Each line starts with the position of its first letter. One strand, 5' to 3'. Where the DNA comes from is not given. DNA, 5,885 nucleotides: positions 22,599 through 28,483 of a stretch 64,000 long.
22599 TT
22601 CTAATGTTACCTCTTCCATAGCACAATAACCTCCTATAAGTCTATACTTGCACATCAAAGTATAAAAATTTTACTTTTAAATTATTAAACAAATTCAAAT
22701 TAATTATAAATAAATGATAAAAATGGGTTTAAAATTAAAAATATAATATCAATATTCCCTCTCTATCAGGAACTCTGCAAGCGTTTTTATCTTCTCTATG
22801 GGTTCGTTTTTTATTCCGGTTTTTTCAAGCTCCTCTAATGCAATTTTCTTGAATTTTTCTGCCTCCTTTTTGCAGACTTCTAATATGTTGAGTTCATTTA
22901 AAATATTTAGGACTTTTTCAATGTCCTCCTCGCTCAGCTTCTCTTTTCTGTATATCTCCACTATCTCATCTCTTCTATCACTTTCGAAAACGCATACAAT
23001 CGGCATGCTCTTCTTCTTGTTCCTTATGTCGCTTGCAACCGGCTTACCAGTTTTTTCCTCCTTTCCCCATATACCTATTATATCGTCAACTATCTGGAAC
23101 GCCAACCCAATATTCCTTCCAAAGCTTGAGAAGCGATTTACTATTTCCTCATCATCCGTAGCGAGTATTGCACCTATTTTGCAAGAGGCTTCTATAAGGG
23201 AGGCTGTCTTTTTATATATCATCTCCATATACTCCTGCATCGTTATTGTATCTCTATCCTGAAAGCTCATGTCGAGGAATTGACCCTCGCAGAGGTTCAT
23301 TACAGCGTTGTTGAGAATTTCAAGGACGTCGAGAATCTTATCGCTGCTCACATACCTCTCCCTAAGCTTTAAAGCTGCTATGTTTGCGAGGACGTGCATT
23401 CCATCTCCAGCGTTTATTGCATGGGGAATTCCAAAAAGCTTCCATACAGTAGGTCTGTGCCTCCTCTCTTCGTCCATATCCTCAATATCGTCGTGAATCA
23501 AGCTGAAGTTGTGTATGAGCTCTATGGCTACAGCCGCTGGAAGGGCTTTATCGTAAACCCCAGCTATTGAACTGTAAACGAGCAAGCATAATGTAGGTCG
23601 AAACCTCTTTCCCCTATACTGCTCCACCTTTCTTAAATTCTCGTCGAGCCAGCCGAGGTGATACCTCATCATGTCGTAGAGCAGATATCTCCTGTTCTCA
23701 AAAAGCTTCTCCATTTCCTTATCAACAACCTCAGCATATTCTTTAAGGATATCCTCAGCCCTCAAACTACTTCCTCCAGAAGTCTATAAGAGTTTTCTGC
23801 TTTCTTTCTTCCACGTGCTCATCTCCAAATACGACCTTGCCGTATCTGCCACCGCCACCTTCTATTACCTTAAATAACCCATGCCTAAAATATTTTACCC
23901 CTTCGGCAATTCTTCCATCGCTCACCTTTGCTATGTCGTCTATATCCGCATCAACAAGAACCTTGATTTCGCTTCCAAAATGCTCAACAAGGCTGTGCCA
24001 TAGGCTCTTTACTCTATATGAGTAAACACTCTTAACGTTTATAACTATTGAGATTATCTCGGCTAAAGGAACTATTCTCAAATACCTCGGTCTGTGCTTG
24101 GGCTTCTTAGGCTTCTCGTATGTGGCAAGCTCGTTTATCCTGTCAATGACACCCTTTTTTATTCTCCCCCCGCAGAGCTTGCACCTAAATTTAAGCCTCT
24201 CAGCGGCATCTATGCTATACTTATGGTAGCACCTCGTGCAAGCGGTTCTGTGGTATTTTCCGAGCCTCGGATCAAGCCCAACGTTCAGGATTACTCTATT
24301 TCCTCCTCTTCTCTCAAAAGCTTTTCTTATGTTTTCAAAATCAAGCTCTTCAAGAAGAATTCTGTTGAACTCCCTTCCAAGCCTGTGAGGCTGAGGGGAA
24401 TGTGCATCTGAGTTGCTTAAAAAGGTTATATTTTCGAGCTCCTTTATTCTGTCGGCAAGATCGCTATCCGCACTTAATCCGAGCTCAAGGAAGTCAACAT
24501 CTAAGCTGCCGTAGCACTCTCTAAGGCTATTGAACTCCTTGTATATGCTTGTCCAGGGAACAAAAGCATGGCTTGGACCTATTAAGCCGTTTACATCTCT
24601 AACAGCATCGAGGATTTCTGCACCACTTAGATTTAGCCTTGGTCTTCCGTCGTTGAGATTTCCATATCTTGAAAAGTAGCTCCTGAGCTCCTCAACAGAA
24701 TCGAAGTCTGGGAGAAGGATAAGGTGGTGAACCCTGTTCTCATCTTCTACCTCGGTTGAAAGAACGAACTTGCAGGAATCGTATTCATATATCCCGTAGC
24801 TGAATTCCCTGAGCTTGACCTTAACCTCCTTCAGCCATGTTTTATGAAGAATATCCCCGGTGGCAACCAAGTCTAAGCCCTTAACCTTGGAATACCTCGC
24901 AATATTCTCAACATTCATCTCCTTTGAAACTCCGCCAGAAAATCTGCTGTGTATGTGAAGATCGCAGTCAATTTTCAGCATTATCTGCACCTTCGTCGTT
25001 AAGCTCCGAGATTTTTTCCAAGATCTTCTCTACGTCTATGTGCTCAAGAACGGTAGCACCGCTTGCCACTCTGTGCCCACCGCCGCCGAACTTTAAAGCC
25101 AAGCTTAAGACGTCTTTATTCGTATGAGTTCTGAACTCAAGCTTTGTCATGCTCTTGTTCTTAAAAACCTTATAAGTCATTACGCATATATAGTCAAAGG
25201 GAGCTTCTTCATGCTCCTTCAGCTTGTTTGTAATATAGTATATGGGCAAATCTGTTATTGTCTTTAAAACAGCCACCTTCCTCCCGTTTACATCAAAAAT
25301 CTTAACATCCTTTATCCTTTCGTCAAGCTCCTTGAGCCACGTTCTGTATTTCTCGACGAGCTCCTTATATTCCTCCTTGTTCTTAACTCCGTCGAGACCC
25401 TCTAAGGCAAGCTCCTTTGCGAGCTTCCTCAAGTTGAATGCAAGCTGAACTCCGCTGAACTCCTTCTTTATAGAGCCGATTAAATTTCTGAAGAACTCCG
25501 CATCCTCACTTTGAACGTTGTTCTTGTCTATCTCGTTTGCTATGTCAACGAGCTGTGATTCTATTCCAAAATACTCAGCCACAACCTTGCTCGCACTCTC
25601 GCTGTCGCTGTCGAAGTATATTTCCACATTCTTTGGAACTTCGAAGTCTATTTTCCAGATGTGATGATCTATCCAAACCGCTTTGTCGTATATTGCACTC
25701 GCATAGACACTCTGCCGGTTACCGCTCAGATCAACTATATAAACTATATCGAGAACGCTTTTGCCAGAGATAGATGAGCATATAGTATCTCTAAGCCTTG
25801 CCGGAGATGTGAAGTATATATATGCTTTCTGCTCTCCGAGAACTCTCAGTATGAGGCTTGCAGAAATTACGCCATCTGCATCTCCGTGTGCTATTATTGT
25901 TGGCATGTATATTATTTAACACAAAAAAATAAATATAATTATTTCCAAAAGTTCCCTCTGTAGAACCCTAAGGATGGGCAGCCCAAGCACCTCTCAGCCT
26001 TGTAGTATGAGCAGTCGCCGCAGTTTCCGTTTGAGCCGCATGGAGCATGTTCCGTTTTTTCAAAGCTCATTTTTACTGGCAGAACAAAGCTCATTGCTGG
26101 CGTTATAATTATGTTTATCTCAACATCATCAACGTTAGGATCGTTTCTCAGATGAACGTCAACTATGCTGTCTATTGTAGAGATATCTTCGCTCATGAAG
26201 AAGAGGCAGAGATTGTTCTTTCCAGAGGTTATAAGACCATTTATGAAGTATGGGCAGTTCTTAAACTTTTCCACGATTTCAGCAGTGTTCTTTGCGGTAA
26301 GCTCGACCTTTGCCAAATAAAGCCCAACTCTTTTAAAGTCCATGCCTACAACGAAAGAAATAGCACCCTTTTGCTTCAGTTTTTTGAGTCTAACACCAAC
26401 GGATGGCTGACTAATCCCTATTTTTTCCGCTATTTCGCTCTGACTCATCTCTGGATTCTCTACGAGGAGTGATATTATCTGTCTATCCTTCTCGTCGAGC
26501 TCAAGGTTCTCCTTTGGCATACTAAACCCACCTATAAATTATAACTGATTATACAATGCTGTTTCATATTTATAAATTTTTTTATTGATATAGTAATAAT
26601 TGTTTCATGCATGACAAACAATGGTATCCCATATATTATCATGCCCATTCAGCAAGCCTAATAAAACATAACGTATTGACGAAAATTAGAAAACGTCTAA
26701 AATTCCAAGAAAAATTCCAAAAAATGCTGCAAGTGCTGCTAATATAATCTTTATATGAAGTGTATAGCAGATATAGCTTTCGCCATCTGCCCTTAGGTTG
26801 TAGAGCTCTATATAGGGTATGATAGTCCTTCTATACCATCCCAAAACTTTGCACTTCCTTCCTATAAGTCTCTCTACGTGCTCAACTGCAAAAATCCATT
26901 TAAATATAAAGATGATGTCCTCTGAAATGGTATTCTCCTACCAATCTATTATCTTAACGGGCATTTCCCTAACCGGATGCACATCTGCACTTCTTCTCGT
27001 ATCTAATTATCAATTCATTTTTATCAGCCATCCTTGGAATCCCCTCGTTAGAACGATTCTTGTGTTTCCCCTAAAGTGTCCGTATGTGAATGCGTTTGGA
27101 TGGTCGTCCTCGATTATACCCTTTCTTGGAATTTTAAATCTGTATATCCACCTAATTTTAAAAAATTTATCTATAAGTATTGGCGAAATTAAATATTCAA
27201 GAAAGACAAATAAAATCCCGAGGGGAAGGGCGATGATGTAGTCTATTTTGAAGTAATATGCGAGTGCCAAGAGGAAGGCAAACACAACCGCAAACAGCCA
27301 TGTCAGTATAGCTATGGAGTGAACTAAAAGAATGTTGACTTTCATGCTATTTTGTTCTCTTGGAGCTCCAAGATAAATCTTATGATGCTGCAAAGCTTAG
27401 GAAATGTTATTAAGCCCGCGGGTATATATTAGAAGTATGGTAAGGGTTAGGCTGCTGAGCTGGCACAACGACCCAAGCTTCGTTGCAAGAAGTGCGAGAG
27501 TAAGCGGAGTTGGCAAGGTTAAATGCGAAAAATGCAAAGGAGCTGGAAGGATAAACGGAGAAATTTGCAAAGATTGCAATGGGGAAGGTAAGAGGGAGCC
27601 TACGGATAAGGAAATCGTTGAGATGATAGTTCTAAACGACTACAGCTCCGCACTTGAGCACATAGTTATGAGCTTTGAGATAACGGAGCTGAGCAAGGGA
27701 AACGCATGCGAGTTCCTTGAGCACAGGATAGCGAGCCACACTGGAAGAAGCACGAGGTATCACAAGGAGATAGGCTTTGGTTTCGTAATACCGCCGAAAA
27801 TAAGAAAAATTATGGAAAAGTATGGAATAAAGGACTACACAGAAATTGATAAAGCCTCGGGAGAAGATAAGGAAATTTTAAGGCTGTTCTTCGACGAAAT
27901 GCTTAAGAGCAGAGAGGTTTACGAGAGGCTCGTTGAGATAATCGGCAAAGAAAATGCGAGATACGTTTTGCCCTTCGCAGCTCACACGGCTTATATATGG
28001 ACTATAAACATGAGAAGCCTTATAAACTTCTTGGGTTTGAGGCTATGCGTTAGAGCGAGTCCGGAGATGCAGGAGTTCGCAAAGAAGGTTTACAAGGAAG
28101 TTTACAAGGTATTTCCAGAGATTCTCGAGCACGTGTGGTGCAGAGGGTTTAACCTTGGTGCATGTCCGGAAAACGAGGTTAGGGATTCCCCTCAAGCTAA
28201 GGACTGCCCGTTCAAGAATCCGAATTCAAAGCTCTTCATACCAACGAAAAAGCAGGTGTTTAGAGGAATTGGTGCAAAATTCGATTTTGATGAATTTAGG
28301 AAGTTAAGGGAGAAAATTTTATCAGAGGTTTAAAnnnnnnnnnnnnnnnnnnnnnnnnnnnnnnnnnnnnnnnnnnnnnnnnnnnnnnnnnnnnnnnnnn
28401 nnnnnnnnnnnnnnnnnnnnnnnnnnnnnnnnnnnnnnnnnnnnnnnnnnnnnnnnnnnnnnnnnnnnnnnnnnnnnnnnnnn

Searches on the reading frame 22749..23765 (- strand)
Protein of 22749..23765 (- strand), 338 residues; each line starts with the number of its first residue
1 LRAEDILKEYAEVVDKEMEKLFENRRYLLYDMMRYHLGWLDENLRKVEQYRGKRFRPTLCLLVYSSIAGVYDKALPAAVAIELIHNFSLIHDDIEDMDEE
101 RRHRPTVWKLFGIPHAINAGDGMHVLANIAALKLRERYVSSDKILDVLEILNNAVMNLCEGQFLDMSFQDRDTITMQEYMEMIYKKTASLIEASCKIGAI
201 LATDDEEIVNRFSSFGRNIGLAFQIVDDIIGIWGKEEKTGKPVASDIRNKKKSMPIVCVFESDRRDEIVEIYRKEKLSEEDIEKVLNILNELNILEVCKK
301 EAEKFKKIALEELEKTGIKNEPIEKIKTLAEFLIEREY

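Call 26: search_protein_families(library=pfam, proteins=[window:22749-23765:-], max_evalue=0.0001)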
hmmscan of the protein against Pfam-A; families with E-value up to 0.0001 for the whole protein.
window:22749-23765:- (338 aa): 1 family
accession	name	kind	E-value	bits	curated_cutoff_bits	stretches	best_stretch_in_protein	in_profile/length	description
PF00348.22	polyprenyl_synt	-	8e-70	235.4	27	1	39-288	3-250/251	Polyprenyl synthetase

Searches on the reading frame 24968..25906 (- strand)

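Call 26: search_protein_families(library=pfam, proteins=[window:24968-25906:-], max_evalue=0.0001)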
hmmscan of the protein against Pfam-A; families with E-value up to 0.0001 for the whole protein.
window:24968-25906:- (312 aa): 2 families
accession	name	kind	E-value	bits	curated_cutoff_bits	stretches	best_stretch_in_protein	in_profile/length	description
PF01368.27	DHH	-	3.4e-08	34.3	28.1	1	4-117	4-104/125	DHH family, N-terminal domain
PF02272.25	DHHA1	-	7.1e-05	23.7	25.9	0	226-302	22-99/102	DHHA1 domain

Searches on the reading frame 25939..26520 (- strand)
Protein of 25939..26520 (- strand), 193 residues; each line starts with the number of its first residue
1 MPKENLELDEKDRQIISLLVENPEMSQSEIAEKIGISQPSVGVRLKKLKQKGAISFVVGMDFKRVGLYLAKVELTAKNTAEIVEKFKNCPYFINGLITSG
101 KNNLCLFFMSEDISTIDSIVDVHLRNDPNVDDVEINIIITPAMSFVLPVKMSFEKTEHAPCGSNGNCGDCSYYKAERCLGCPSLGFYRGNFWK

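Call 26: search_protein_families(library=pfam, proteins=[window:25939-26520:-], max_evalue=0.0001)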
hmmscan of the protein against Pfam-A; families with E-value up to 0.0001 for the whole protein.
window:25939-26520:- (193 aa): 8 families
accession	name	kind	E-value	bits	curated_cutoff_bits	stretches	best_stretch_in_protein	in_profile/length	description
PF13412.12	HTH_24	-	8.5e-15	54.5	21.9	1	8-54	1-47/48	Winged helix-turn-helix DNA-binding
PF13404.12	HTH_AsnC-type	-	2.4e-13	50.1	27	1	8-49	1-42/42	AsnC-type helix-turn-helix domain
PF01022.26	HTH_5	-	3.7e-07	30.4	22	1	12-52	4-43/47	Bacterial regulatory protein, arsR family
PF12802.13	MarR_2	-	4.8e-07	30.3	27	1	14-54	9-50/61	MarR family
PF01047.28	MarR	-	4.8e-07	30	24.6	1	15-55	8-48/59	MarR family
PF01978.25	TrmB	-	4.1e-06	27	25.6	1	5-55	3-53/68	Sugar-specific transcriptional regulator TrmB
PF04545.22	Sigma70_r4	-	3.9e-05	23.5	24.1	1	7-41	4-37/50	Sigma-70, region 4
PF24034.1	DUF7343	-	5.7e-05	23.3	27.6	0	11-55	4-49/62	Domain of unknown function (DUF7343)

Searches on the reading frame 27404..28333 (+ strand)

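Call 8: search_protein_families(library=pfam, proteins=[window:27404-28333:+], max_evalue=1)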
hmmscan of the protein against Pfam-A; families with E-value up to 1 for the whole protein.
window:27404-28333:+ (309 aa): 4 families
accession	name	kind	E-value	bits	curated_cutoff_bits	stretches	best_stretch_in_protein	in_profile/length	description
PF02511.20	Thy1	-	3.9e-39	134.8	24.8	1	22-239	8-191/191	Thymidylate synthase complementing protein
PF00684.25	DnaJ_CXXCXGXG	-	0.00072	20.2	32.7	1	38-62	41-65/65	DnaJ central domain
PF15777.11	Anti-TRAP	-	0.078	13.4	32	0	39-62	11-40/59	Tryptophan RNA-binding attenuator protein inhibitory protein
PF03719.21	Ribosomal_S5_C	-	0.2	11.6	21.5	1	123-145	15-37/71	Ribosomal protein S5, C-terminal domain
